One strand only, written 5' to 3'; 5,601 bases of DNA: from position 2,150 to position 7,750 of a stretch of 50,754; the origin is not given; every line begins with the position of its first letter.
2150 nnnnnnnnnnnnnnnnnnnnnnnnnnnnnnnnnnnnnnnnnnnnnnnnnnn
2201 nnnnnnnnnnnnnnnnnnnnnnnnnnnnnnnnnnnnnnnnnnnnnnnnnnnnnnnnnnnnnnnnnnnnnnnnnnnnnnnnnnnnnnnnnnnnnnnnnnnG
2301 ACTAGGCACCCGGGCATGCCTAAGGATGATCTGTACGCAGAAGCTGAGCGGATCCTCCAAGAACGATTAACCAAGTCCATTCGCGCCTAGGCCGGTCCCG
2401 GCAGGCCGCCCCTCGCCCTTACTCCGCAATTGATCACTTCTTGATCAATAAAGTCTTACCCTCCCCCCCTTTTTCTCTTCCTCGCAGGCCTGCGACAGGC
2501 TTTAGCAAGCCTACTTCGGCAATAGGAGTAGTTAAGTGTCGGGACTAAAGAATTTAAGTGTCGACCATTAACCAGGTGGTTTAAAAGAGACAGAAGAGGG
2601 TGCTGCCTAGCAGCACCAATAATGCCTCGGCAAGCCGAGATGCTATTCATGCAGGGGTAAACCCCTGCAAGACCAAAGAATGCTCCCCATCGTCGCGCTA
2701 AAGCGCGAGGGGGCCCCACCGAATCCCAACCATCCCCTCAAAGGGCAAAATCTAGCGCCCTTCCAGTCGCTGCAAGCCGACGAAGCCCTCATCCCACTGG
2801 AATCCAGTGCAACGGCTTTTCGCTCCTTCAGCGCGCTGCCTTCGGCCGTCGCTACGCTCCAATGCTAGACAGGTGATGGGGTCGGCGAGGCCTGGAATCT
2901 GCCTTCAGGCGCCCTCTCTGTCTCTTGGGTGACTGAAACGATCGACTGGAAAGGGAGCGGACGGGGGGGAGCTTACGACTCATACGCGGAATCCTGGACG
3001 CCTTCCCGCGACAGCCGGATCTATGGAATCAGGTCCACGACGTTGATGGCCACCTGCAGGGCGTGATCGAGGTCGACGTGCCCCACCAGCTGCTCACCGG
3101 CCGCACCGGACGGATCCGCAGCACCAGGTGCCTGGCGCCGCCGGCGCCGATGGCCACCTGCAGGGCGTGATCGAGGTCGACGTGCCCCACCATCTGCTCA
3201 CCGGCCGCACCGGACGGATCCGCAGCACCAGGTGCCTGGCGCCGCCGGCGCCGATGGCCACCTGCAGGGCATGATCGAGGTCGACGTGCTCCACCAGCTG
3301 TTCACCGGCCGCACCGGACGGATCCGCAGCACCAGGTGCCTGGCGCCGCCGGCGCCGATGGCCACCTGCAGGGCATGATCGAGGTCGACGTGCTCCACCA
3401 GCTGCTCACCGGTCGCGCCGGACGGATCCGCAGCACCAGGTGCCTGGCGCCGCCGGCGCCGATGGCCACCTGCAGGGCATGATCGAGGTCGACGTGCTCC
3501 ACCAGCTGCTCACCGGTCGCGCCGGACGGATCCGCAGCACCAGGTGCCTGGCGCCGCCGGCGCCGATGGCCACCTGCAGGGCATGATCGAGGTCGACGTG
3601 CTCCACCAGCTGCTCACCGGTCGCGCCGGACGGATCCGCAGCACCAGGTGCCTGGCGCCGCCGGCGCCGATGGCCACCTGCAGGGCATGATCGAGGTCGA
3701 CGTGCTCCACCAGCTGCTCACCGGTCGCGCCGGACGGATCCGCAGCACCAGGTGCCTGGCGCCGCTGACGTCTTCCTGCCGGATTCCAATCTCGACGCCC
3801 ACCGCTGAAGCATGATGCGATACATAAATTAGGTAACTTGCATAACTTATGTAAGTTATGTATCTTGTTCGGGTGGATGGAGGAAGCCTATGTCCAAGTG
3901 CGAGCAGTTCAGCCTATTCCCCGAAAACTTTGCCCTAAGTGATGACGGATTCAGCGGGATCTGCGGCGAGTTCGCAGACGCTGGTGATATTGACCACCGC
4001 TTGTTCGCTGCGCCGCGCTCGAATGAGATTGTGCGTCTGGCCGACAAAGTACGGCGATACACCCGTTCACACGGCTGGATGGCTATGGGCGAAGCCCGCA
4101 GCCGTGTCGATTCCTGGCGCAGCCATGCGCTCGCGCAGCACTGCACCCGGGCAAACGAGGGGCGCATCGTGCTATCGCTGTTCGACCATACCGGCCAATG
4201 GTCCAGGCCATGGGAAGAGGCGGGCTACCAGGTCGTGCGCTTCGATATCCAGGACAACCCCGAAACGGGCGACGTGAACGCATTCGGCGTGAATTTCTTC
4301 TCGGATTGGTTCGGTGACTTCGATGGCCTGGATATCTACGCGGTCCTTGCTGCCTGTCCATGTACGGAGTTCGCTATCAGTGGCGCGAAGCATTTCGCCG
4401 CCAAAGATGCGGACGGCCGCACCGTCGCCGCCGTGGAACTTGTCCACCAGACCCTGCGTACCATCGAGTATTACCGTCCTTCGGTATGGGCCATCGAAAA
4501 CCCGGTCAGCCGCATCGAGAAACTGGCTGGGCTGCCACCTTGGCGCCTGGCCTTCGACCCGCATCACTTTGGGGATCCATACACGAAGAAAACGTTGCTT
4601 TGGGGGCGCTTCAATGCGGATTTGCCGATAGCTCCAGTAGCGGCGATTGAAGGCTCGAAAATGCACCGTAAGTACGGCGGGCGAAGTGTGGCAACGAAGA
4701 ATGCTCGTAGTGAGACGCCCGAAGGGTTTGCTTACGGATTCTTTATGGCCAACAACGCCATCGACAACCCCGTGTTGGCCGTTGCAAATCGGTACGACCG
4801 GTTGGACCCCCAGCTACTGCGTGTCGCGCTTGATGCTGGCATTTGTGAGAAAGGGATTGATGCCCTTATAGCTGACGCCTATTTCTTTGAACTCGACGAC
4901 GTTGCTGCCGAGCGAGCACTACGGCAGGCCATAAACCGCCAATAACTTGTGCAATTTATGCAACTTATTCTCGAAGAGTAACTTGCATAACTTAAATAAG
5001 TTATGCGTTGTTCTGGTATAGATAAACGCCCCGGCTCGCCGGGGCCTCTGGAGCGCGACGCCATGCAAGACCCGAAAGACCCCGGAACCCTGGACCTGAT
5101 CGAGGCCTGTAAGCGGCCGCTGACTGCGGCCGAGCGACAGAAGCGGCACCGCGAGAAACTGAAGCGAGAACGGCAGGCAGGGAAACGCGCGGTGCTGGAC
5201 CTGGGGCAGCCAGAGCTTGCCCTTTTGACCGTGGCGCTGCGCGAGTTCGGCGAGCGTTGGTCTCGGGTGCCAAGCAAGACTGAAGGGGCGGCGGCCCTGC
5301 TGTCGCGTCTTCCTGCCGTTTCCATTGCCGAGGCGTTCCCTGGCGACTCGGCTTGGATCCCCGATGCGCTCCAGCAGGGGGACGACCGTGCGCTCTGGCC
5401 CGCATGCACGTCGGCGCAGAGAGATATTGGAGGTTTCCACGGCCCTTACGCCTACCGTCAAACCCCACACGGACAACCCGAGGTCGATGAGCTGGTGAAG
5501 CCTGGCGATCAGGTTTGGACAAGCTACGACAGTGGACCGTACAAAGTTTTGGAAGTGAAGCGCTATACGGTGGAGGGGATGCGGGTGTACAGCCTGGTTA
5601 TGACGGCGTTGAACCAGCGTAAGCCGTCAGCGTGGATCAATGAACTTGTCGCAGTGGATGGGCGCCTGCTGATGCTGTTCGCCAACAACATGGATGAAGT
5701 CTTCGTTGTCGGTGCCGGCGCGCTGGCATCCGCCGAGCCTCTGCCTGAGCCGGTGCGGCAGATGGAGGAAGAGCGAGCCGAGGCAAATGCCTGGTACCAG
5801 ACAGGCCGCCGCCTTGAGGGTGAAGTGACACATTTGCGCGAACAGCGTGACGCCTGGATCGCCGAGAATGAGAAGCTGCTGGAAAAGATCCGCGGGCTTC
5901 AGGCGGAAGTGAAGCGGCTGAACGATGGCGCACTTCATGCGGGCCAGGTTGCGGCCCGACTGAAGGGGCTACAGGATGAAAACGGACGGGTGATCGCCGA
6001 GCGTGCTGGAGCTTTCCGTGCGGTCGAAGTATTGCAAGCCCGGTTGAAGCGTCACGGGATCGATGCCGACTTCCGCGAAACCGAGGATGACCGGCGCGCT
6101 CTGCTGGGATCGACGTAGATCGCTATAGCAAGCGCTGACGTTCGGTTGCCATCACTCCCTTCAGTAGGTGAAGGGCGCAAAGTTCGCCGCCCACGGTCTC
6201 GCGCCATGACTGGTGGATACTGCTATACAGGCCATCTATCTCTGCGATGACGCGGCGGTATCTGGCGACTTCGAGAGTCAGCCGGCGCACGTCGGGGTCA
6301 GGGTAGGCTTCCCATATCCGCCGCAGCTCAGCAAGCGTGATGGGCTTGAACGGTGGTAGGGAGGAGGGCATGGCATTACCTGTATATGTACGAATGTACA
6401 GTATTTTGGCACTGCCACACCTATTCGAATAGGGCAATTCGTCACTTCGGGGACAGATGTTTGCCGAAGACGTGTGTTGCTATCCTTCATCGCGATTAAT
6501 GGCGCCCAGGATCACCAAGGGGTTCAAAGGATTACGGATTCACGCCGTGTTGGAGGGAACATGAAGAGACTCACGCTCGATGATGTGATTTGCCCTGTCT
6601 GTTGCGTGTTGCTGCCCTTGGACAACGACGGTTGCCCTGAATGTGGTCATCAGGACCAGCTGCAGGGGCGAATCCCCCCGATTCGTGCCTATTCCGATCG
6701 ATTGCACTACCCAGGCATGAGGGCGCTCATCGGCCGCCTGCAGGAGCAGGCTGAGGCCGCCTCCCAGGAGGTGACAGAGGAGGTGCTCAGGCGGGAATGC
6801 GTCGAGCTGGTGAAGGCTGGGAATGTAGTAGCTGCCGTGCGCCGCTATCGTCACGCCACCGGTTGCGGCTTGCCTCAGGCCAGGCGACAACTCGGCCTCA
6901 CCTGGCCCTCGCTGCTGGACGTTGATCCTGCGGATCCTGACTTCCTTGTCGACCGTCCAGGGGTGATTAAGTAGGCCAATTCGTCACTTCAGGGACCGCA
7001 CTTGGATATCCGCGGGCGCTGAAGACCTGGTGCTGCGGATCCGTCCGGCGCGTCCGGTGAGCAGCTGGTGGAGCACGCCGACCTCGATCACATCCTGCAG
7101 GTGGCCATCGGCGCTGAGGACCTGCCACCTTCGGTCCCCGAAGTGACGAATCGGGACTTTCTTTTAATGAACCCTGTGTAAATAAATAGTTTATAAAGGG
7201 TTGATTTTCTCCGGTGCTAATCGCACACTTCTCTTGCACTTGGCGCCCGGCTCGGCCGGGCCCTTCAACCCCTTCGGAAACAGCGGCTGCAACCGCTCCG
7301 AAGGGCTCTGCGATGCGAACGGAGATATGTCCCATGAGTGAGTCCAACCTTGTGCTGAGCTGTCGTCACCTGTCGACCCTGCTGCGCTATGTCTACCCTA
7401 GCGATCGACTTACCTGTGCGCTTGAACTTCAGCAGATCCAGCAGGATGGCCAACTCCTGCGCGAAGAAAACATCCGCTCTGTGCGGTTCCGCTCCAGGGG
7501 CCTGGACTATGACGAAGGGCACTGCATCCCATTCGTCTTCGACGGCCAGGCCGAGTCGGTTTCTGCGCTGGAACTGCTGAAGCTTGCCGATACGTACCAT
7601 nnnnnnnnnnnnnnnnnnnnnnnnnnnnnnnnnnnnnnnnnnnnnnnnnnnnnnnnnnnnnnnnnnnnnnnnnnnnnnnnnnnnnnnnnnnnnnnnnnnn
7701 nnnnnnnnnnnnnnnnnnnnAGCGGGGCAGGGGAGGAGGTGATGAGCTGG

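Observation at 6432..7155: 22-bp repeat family brackets a zinc-ribbon / L7-L12-CTD-like gene and the solo 104-bp unit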

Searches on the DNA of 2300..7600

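Call 76: search_rna_families(source=window, start=2300, end=7600, threshold=evalue, max_evalue=1)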
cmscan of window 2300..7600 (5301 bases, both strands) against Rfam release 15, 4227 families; matches with E-value up to 1: 1.
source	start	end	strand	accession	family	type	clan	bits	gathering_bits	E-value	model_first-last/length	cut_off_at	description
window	2468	2516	+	RF03163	c4-a1b1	Gene; antisense;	CL00128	22.9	46.7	0.016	1-53/53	no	a1, b1 targets of C4 antisense RNA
